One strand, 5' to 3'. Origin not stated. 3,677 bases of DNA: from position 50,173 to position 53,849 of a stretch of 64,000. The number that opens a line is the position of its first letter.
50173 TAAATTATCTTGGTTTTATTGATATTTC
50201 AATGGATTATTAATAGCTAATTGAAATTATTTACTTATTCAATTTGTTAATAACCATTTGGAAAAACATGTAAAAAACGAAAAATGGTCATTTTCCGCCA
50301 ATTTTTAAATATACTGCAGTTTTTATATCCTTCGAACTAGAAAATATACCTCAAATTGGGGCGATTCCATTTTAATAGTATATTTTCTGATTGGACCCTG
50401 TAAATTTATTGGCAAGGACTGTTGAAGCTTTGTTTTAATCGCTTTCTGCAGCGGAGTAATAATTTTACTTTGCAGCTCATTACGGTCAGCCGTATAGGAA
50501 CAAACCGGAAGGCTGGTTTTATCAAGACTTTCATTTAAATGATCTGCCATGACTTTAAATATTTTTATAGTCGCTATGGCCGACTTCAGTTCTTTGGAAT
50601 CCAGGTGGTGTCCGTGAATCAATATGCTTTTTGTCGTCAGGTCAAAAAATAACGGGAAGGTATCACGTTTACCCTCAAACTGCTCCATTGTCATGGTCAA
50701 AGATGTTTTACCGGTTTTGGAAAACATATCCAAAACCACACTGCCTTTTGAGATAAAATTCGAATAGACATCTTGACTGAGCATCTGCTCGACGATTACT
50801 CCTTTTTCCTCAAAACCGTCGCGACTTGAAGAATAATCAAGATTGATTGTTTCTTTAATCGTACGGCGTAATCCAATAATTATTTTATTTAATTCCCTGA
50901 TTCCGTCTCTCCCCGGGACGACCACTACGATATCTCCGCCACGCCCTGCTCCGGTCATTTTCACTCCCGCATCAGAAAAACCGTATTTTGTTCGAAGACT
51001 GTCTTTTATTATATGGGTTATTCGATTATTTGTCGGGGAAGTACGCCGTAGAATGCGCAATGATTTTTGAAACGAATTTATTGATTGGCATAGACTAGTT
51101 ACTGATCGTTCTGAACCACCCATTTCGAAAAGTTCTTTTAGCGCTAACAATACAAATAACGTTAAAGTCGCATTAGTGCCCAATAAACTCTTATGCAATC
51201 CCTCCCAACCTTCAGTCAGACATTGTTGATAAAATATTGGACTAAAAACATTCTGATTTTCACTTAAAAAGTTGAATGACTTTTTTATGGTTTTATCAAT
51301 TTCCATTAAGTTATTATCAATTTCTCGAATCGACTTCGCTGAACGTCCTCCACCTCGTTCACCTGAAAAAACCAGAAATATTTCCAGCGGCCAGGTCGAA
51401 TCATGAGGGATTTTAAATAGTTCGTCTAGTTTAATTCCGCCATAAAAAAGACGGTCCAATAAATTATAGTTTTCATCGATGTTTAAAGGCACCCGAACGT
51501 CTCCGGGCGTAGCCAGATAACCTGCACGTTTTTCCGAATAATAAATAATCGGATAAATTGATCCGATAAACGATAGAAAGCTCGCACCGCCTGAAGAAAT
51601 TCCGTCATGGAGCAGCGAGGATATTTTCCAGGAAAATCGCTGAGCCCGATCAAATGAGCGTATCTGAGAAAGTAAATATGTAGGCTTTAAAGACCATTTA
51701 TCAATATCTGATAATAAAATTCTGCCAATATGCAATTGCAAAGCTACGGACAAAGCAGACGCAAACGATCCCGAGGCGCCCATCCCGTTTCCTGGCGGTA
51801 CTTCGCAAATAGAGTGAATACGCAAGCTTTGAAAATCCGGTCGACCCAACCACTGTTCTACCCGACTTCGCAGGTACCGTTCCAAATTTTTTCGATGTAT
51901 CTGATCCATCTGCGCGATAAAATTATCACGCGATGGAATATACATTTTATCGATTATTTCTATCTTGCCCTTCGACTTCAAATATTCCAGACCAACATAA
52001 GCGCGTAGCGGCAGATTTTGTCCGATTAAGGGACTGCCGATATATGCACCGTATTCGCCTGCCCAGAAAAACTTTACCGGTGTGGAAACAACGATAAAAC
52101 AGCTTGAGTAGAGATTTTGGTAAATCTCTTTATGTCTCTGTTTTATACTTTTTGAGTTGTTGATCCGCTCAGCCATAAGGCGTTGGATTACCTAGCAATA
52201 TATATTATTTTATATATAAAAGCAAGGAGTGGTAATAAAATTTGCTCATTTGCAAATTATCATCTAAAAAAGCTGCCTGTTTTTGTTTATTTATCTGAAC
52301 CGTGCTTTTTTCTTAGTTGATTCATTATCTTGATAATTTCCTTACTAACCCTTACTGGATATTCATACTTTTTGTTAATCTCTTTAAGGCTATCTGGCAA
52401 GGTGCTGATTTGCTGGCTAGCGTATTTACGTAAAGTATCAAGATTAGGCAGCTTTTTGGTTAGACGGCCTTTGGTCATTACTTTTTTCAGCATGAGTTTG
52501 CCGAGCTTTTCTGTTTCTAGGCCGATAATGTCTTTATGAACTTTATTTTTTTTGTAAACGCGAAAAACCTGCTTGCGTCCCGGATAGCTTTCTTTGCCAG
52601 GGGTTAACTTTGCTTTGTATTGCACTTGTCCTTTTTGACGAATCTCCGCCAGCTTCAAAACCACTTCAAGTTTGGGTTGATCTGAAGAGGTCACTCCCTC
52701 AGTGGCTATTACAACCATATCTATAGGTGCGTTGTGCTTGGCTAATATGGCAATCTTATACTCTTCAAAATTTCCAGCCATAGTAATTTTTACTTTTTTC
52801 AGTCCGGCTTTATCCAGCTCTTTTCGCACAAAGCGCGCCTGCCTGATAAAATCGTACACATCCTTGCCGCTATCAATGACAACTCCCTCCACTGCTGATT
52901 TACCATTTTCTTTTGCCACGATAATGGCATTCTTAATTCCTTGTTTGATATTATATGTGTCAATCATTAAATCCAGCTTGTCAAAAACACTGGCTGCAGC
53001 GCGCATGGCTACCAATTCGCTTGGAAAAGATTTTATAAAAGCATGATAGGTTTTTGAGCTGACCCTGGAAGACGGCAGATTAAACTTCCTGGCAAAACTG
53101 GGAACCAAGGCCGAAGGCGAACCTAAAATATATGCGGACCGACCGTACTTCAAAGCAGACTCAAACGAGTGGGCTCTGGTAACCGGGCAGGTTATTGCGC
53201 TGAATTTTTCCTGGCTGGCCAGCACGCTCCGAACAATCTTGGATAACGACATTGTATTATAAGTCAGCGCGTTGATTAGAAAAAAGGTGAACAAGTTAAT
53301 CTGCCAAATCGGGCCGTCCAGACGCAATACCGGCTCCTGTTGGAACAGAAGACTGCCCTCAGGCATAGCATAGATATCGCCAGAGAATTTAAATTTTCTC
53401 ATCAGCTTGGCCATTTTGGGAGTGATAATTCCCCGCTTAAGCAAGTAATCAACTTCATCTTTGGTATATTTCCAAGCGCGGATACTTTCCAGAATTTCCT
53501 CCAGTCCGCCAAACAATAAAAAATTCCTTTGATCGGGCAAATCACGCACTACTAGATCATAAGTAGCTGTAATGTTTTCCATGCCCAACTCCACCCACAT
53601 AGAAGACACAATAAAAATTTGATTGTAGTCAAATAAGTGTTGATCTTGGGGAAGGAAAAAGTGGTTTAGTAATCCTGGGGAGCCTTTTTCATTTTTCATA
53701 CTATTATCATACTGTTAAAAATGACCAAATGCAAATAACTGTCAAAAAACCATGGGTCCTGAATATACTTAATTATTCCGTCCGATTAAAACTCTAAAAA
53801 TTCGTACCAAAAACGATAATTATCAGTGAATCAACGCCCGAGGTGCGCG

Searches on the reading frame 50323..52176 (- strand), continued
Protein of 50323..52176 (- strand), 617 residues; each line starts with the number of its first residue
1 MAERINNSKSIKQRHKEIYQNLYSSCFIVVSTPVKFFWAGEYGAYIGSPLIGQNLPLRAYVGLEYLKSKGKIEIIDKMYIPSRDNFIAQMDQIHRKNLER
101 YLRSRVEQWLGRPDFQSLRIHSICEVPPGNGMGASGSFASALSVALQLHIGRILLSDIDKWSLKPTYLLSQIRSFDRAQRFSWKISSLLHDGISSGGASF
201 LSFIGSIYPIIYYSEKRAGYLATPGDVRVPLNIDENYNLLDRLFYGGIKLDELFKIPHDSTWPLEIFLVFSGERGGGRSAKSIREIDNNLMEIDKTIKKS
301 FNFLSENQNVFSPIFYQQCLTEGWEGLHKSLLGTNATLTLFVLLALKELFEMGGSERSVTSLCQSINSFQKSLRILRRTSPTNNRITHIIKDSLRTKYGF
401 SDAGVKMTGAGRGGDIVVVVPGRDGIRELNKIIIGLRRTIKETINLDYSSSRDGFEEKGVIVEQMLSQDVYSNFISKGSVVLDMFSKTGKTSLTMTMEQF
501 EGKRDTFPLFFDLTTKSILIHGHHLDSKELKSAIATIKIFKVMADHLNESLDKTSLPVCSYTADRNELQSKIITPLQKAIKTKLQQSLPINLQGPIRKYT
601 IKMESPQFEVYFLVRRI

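Call 97: search_protein_families(library=pfam, alignment_id=A3, max_evalue=10)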
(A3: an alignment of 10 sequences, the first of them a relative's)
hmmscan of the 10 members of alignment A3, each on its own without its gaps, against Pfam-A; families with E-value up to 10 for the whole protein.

A. member 1, P0001 (617 aa): 4 families
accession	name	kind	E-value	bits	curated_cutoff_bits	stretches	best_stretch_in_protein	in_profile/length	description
PF00288.32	GHMP_kinases_N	-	0.00027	21.6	22.3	1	111-151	15-51/87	GHMP kinases N terminal domain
PF08287.16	DASH_Spc19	-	0.075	13.4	26.3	1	357-391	3-37/155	Spc19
PF07678.20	TED_complement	-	0.1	12.1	22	1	283-376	102-186/312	A-macroglobulin TED domain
PF22700.2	MVD-like_N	-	0.19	11.8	27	1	96-149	63-114/157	Diphosphomevalonate decarboxylase-like N-terminal domain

B. families by the number of members that match (of 10 scanned): 9 families
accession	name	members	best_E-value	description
PF00288.32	GHMP_kinases_N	10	1e-06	GHMP kinases N terminal domain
PF22700.2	MVD-like_N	3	0.073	Diphosphomevalonate decarboxylase-like N-terminal domain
PF08544.19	GHMP_kinases_C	2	0.017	GHMP kinases C terminal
PF23655.1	LYRM_2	1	0.0052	LYR motif containing domain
PF06586.17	TraK_N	1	0.055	TraK N-terminal domain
PF14593.12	PH_3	1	0.069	PH domain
PF08287.16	DASH_Spc19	1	0.075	Spc19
PF07678.20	TED_complement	1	0.1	A-macroglobulin TED domain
PF00486.34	Trans_reg_C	1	0.2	Transcriptional regulatory protein, C terminal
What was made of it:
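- On OmpR/PhoB-type winged-helix DNA-binding domain (C-terminus of the 617-aa protein): 1 of 10 homologs matches, at E 0.2 (call 97).
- Closest known: PhoB/OmpR-type activators at direct-repeat boxes that replace the -35 element. Different: Pfam Trans_reg_C is not reached at threshold (call 97).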

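Call 104: search_protein_families(library=ncbifam, proteins=[L005:8109-9302:+, L005:7608-7832:+, L005:9537-9731:+, L006:2820-3035:+, L006:3057-3248:+, L006:3259-3441:+, L004:10608-10802:+, L001:10313-10516:+, L007:2204-2443:+], max_evalue=0.1)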
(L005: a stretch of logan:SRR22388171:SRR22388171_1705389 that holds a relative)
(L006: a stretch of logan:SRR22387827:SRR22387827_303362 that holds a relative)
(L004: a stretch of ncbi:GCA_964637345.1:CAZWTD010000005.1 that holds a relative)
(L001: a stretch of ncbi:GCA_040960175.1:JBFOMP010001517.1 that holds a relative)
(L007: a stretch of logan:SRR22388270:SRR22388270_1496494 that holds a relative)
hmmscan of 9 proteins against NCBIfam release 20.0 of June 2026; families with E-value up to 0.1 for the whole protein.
L005:8109-9302:+ (397 aa): 78 families (the best 25 are shown)
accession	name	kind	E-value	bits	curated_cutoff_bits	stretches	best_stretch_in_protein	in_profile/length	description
TIGR04250.1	SCM_rSAM_ScmE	equivalog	4.7e-33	114.6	400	1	104-285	7-196/358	SynChlorMet cassette radical SAM/SPASM protein ScmE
TIGR03962.1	mycofact_rSAM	equivalog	6.1e-32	111.1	265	2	104-261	16-180/339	mycofactocin radical SAM maturase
TIGR04545.1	rSAM_ahbD_hemeb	equivalog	1.2e-30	107.1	500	2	105-293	5-201/339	heme b synthase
TIGR04051.1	rSAM_NirJ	equivalog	1.3e-30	106.5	515.45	1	105-291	7-200/354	heme d1 biosynthesis radical SAM protein NirJ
TIGR04055.1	rSAM_NirJ2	equivalog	2.3e-30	106.2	500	2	107-253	7-160/326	putative heme d1 biosynthesis radical SAM protein NirJ2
TIGR04054.1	rSAM_NirJ1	equivalog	9.8e-29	100.1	650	1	105-292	41-235/387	putative heme d1 biosynthesis radical SAM protein NirJ1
NF045574.1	sacti_mat_StsB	exception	1.2e-28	100.2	625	1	90-396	86-419/466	StsB family radical SAM/SPASM domain sactipeptide maturase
TIGR04340.1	rSAM_ACGX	hypoth_equivalog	1.4e-27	96.8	400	2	104-251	7-166/341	radical SAM/SPASM domain protein, ACGX system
TIGR04546.1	rSAM_ahbC_deAc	equivalog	6.1e-27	94.4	650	1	105-265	44-211/390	12,18-didecarboxysiroheme deacetylase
TIGR04347.1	pseudo_SAM_Halo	equivalog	1e-26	94.2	525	1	104-276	42-221/390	TIGR04347 family pseudo-SAM/SPASM protein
TIGR04251.1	SCM_rSAM_ScmF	equivalog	1.3e-25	90.5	400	1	99-286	3-203/353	SynChlorMet cassette radical SAM/SPASM protein ScmF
NF050035.1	rSAM_WgK_link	exception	1.5e-25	90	650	2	104-264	13-181/367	radical SAM/SPASM peptide maturase WgkB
TIGR04053.2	TIGR04053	equivalog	3.9e-24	85.6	395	1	105-274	13-193/366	TIGR04053 family radical SAM/SPASM domain-containing protein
TIGR04303.1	GeoRSP_rSAM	equivalog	1.1e-21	77.8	400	2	107-254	12-164/325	GeoRSP system radical SAM/SPASM protein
TIGR04082.1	rSAM_for_selen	equivalog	6.2e-21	74.7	350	1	102-256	201-361/516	thio(seleno)oxazole modification radical SAM maturase SbtM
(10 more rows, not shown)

L005:7608-7832:+ (74 aa): 0 families

L005:9537-9731:+ (64 aa): 0 families

L006:2820-3035:+ (71 aa): 5 families
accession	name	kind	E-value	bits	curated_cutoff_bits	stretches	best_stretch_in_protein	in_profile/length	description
NF058604.1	RtpA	equivalog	0.00056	20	65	0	25-46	11-32/50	anti-TRAP protein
TIGR02349.1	DnaJ_bact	equivalog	0.0041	16.6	377.2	1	2-46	161-209/354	molecular chaperone DnaJ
NF041913.1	HVO_2142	equivalog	0.02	14.8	90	1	37-67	11-37/48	HVO_2142 family zinc finger protein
NF008035.0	PRK10767.1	subfamily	0.052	12.6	338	1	3-44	160-201/374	molecular chaperone DnaJ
NF010874.0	PRK14281.1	equivalog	0.079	12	619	1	3-45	181-228/397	chaperone protein DnaJ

L006:3057-3248:+ (63 aa): 0 families

L006:3259-3441:+ (60 aa): 1 family
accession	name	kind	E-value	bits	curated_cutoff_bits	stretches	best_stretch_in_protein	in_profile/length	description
NF000612.0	PRK00019.1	equivalog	0.049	13.3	70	1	6-35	10-41/72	50S ribosomal protein L31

L004:10608-10802:+ (64 aa): 0 families

L001:10313-10516:+ (67 aa): 0 families

L007:2204-2443:+ (79 aa): 0 families

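Call 105: search_protein_families(library=pfam, proteins=[L005:8109-9302:+, L005:7608-7832:+, L005:9537-9731:+, L006:2820-3035:+, L006:3057-3248:+, L006:3259-3441:+, L004:10608-10802:+, L001:10313-10516:+, L007:2204-2443:+], max_evalue=0.1)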
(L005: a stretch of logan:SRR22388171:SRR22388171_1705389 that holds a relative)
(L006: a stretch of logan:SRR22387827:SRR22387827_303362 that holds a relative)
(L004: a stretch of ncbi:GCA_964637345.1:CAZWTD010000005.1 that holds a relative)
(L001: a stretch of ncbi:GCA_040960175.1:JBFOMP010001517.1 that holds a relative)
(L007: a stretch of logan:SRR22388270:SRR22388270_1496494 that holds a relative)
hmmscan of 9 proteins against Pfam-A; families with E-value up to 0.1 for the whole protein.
L005:8109-9302:+ (397 aa): 3 families
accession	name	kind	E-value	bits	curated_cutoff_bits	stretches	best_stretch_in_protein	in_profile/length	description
PF04055.27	Radical_SAM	-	1e-21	78.2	29.5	1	106-254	3-166/166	Radical SAM superfamily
PF13186.11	SPASM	-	2.7e-05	24.8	21.5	1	309-363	4-66/67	Iron-sulfur cluster-binding domain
PF13353.11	Fer4_12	-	7.5e-05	23.5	22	1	105-157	10-66/137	4Fe-4S single cluster domain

L005:7608-7832:+ (74 aa): 0 families

L005:9537-9731:+ (64 aa): 2 families
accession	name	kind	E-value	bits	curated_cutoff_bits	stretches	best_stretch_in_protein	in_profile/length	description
PF20606.3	DUF6799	-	0.022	15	26.8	1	34-61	4-36/63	Domain of unknown function (DUF6799)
PF05899.18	Cupin_3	-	0.068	13.3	23.5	1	12-54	8-49/74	EutQ-like cupin domain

L006:2820-3035:+ (71 aa): 2 families
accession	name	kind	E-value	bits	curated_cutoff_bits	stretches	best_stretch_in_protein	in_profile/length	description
PF00684.25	DnaJ_CXXCXGXG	-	0.00061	20.4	32.7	1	3-44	17-62/65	DnaJ central domain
PF15777.11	Anti-TRAP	-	0.006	17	32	1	3-33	12-40/59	Tryptophan RNA-binding attenuator protein inhibitory protein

L006:3057-3248:+ (63 aa): 0 families

L006:3259-3441:+ (60 aa): 1 family
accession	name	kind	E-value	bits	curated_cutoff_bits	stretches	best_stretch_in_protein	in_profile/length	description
PF00569.23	ZZ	-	0.06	13.6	21.4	1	11-39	6-38/45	Zinc finger, ZZ type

L004:10608-10802:+ (64 aa): 0 families

L001:10313-10516:+ (67 aa): 0 families

L007:2204-2443:+ (79 aa): 0 families

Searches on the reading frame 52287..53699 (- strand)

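Call 7: search_protein_families(library=pfam, proteins=[window:52287-53699:-], max_evalue=1)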
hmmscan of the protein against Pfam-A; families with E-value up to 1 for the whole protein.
window:52287-53699:- (470 aa): 3 families
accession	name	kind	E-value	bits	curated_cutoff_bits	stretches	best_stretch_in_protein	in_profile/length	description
PF17767.7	NAPRTase_N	-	1.5e-19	71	32.6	1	33-144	12-123/125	Nicotinate phosphoribosyltransferase (NAPRTase) N-terminal domain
PF17956.6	NAPRTase_C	-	9.6e-11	42.6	23.3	1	403-457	55-109/111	Nicotinate phosphoribosyltransferase C-terminal domain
PF02749.22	QRPTase_N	-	0.091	13.4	27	1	108-134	42-67/82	Quinolinate phosphoribosyl transferase, N-terminal domain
